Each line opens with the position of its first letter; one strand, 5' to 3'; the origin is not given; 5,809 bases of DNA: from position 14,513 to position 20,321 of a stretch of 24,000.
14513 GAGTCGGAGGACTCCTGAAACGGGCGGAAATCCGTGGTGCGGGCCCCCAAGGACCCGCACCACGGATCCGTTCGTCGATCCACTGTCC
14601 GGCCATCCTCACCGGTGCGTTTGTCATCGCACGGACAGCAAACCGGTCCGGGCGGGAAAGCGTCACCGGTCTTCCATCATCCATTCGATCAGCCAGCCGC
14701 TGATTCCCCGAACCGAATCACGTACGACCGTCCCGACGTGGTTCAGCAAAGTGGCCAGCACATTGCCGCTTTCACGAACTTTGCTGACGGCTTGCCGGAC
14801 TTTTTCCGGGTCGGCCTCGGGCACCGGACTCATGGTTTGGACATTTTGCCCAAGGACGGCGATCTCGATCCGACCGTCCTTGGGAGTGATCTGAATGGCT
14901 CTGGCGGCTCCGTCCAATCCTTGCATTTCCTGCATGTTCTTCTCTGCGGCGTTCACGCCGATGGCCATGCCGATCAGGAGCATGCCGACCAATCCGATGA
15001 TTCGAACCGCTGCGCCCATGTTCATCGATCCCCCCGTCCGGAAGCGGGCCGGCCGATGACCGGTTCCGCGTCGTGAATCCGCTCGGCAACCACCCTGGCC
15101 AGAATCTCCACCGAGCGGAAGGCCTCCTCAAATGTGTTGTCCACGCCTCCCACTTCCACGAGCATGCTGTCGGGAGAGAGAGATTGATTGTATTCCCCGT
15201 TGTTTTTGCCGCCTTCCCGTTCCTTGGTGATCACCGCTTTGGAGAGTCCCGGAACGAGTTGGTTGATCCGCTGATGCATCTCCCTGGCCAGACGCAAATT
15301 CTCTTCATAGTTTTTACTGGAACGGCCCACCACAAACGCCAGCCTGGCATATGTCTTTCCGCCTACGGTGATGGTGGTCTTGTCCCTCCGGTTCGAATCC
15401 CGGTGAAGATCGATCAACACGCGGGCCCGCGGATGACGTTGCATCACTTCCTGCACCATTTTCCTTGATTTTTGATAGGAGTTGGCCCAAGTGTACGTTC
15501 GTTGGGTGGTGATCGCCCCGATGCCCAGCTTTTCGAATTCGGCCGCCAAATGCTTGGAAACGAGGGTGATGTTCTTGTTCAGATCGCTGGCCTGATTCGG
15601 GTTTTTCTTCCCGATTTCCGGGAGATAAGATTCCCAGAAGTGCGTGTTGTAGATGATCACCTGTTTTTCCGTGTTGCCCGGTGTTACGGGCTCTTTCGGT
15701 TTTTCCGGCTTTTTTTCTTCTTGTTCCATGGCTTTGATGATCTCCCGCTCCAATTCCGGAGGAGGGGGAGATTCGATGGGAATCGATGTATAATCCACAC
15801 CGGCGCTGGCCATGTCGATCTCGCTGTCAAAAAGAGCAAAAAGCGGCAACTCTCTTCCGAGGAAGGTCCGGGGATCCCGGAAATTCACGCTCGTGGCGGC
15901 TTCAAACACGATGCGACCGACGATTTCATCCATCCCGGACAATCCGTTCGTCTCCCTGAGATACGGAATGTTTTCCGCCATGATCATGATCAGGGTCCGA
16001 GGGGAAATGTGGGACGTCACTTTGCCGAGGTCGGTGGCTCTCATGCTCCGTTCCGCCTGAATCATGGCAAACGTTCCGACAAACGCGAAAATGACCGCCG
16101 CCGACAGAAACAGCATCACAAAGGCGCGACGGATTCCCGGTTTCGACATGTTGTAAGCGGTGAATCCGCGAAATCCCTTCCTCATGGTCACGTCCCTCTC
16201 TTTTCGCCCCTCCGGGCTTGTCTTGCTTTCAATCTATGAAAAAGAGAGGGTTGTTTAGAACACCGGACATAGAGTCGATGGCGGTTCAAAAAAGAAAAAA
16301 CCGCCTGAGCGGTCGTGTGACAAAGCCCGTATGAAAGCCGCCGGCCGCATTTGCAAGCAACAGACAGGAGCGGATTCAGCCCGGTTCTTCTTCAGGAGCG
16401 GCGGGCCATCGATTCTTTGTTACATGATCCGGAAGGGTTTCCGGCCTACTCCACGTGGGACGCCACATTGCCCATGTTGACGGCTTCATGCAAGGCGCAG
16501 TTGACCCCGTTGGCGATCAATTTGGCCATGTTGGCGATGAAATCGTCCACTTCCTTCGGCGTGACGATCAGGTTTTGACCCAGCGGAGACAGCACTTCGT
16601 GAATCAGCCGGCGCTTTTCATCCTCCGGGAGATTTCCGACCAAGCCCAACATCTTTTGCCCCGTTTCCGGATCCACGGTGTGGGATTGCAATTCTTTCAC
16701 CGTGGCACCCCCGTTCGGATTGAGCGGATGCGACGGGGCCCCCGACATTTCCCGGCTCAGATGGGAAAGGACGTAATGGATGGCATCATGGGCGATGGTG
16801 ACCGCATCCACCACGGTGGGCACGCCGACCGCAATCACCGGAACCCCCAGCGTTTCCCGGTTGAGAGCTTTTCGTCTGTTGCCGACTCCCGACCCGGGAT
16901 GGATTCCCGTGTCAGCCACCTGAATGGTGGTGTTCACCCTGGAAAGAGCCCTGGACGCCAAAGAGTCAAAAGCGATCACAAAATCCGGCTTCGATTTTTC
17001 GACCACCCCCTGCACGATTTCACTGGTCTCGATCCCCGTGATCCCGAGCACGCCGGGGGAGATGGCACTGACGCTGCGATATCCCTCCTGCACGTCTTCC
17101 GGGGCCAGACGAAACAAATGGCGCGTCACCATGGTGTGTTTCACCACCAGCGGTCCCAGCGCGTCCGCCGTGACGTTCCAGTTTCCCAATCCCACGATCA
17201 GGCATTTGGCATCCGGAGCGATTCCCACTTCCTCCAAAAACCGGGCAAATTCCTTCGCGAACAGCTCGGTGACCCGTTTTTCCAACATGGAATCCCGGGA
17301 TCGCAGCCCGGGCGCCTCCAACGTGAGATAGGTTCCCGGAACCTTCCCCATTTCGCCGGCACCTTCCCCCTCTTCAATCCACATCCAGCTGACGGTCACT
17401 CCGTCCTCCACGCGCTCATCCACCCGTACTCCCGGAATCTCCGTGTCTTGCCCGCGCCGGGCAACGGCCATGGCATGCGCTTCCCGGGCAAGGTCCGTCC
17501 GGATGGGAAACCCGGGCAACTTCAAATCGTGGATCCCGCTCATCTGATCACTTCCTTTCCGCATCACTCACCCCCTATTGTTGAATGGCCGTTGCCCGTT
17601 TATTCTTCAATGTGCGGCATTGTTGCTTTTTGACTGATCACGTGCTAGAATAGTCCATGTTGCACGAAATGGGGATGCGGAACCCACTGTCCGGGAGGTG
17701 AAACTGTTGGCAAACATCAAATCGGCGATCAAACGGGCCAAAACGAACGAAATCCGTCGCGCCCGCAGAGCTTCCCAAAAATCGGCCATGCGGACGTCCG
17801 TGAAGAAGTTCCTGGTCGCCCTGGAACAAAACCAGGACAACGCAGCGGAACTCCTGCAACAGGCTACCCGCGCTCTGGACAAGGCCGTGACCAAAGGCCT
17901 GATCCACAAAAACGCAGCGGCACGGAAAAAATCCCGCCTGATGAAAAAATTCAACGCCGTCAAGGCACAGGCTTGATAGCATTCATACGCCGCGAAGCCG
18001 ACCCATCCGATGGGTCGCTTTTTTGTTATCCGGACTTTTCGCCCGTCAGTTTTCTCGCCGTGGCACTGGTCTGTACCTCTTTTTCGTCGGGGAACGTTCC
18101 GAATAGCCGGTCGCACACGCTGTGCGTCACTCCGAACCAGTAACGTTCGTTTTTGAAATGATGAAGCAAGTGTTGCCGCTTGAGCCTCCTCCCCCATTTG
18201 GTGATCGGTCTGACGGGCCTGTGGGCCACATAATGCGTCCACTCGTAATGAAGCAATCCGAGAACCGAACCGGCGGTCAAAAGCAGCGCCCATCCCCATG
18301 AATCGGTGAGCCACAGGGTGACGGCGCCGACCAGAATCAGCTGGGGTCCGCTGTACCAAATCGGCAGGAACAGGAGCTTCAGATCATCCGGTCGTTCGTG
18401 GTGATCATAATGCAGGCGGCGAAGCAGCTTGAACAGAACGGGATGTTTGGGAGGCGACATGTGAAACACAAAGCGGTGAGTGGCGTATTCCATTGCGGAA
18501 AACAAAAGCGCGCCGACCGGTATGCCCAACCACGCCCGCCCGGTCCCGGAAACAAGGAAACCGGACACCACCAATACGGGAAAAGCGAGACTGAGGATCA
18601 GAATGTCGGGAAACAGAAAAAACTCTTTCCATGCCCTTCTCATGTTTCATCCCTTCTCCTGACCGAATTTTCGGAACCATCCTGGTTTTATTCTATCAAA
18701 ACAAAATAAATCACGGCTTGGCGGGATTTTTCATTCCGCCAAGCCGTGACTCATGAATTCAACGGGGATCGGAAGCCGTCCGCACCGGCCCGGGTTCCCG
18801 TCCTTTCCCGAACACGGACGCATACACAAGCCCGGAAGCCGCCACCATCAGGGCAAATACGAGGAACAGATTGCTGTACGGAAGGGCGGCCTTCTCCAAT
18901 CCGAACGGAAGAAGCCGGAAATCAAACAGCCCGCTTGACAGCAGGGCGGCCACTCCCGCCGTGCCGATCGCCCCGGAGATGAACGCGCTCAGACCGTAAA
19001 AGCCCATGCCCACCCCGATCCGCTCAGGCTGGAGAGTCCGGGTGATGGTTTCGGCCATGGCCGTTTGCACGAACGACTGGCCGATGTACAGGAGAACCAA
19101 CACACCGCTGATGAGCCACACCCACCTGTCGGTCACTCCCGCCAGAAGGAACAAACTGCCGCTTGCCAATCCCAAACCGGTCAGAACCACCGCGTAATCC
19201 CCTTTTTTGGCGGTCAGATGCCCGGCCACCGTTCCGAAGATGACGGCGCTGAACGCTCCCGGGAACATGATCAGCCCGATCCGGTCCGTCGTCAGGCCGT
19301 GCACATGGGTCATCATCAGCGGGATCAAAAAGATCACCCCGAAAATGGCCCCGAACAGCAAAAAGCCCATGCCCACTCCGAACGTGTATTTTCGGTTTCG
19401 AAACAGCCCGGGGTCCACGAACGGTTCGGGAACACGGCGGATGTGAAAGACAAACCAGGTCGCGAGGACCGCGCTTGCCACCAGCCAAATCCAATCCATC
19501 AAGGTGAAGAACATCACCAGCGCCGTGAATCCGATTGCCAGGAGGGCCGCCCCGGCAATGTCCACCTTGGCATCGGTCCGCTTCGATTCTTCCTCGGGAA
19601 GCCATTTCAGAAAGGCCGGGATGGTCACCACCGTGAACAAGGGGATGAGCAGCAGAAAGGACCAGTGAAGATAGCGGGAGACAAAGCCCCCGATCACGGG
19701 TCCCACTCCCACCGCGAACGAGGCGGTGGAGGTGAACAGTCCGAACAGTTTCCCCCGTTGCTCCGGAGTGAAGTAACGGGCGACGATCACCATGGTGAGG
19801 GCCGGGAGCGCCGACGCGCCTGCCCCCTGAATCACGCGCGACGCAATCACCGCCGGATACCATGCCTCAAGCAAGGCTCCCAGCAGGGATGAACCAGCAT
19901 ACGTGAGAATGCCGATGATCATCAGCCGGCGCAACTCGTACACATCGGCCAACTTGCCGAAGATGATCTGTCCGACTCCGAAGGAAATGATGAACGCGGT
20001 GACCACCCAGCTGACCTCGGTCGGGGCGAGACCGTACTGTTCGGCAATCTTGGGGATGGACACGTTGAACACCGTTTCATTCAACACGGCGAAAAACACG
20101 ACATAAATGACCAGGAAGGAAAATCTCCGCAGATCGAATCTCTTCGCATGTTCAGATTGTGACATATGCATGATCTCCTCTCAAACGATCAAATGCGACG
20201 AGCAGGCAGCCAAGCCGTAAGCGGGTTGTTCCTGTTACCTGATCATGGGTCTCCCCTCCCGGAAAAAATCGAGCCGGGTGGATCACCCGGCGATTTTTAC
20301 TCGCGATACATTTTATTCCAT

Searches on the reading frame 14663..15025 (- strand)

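Call 38: search_protein_families(library=pfam, proteins=[window:14663-15025:-], max_evalue=0.001)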
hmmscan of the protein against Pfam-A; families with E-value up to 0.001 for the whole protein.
window:14663-15025:- (120 aa): 1 family
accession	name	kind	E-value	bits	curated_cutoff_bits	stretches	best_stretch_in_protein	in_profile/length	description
PF12438.13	DUF3679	-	2.7e-06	27.4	22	1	9-60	2-56/56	Protein of unknown function (DUF3679)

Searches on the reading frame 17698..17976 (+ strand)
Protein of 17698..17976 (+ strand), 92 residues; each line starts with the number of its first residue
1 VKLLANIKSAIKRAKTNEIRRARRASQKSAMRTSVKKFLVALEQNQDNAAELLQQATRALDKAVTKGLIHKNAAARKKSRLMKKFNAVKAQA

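Call 41: search_protein_families(library=pfam, proteins=[window:17698-17976:+], max_evalue=0.001)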
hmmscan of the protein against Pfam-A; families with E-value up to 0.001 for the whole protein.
window:17698-17976:+ (92 aa): 1 family
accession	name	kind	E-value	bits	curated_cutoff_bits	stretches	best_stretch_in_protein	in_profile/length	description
PF01649.23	Ribosomal_S20p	-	7.3e-29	100.7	29.5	1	5-86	1-83/83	Ribosomal protein S20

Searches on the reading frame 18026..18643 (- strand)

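Call 38: search_protein_families(library=pfam, proteins=[window:18026-18643:-], max_evalue=0.001)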
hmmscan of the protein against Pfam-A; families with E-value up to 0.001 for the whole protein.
window:18026-18643:- (205 aa): 1 family
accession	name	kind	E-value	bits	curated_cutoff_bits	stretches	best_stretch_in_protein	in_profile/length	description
PF04116.19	FA_hydroxylase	-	5.5e-20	72.6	31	1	43-183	3-132/132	Fatty acid hydroxylase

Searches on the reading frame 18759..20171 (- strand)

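Call 38: search_protein_families(library=pfam, proteins=[window:18759-20171:-], max_evalue=0.001)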
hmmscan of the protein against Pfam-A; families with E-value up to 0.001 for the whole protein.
window:18759-20171:- (470 aa): 1 family
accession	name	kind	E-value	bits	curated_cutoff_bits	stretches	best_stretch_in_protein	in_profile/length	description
PF07690.21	MFS_1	-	4.2e-50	171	33.4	1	24-404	4-347/347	Major Facilitator Superfamily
